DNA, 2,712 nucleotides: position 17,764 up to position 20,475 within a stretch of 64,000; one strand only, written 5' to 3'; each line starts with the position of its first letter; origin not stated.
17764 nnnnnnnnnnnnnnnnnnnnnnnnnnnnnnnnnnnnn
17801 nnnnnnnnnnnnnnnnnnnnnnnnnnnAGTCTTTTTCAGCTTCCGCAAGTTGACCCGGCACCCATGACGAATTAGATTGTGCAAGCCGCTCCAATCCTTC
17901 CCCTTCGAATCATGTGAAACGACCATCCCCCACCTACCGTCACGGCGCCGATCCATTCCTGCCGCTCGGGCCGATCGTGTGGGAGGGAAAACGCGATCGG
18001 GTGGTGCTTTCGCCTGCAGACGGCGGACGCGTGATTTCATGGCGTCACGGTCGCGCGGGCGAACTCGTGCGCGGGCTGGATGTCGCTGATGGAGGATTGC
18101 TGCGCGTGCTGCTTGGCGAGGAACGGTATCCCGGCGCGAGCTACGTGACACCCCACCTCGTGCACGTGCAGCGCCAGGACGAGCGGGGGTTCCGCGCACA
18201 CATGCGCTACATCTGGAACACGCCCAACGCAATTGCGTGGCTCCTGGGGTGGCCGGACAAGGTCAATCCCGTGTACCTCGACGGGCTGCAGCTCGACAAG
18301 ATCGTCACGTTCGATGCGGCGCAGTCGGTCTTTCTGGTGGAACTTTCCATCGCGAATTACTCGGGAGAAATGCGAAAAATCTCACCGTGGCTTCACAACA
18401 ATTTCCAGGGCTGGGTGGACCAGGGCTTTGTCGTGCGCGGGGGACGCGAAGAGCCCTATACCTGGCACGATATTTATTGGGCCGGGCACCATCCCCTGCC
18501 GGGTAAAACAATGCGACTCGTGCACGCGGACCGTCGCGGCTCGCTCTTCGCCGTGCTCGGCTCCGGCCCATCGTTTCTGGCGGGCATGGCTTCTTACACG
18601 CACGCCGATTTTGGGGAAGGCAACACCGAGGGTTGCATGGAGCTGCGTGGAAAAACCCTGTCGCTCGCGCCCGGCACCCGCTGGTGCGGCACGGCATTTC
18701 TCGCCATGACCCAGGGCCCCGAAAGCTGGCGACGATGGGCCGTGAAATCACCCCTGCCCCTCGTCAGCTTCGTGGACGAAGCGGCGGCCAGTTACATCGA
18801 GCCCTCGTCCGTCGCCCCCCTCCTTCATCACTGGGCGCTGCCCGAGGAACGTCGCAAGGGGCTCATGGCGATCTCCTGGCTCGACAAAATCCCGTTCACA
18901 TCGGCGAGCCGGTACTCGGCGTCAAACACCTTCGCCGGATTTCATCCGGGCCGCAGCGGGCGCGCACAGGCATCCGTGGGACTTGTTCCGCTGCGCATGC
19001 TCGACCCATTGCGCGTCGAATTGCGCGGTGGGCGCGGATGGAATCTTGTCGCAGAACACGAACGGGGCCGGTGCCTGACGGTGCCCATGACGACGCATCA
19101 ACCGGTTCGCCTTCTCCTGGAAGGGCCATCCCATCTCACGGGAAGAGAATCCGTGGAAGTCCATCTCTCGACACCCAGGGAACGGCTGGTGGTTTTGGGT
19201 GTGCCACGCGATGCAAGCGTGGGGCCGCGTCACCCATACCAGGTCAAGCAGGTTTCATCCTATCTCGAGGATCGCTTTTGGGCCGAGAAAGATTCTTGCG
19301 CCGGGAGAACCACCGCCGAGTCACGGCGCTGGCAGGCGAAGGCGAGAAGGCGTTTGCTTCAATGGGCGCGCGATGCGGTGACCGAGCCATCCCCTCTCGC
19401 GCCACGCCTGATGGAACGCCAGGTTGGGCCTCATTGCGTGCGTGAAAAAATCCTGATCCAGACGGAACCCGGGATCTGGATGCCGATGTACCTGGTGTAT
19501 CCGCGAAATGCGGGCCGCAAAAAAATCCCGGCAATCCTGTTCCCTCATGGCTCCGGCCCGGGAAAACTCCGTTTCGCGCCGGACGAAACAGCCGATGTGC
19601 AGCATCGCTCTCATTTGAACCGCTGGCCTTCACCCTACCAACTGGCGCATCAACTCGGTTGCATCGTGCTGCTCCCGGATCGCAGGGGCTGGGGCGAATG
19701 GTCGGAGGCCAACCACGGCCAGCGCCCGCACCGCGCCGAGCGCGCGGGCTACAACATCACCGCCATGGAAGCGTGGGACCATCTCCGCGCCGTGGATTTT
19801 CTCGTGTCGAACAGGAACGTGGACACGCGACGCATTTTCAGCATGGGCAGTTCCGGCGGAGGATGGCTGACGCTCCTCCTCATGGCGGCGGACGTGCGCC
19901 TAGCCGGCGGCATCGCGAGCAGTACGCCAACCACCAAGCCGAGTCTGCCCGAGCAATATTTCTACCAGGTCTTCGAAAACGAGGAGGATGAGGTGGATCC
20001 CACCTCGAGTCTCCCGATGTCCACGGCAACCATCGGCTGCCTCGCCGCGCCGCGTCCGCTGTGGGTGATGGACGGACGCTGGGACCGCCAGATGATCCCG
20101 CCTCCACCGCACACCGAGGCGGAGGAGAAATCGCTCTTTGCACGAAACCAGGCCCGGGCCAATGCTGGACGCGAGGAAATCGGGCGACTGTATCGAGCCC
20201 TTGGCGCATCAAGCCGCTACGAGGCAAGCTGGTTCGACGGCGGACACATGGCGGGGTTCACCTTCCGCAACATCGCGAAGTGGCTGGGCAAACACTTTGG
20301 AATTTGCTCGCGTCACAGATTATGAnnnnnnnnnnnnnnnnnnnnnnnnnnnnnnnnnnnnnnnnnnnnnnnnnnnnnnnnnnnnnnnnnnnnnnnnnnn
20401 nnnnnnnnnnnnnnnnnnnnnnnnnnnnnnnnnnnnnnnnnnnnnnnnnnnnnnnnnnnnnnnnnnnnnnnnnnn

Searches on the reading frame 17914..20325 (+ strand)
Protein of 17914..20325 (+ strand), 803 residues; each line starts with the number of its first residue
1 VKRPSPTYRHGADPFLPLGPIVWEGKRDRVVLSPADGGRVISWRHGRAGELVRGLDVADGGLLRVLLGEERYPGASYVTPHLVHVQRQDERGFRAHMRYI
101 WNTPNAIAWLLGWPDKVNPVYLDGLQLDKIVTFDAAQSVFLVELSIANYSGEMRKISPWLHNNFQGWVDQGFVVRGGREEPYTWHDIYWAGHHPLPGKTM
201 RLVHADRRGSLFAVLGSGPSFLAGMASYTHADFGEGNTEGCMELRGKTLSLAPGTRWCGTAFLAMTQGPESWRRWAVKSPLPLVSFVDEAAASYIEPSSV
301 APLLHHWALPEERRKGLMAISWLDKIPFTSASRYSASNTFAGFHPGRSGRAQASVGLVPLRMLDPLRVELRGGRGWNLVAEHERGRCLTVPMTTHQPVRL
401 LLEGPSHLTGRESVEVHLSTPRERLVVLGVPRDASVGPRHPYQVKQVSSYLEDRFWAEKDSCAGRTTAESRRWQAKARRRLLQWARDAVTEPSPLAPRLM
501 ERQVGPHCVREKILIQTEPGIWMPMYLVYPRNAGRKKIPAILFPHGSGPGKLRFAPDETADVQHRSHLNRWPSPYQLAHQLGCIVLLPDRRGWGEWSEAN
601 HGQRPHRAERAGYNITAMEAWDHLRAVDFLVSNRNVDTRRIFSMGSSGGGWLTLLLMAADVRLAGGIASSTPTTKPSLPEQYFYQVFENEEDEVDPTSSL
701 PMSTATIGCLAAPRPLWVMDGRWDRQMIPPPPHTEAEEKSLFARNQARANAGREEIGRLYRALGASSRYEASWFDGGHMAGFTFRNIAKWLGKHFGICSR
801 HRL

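Call 89: search_protein_families(library=pfam, proteins=[window:17914-20325:+], max_evalue=0.00001)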
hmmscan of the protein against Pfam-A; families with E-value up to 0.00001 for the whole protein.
window:17914-20325:+ (803 aa): 1 family
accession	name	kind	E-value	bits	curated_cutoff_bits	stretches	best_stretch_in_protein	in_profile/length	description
PF00326.27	Peptidase_S9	-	1.2e-06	28.6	22.6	1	576-670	8-95/213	Prolyl oligopeptidase family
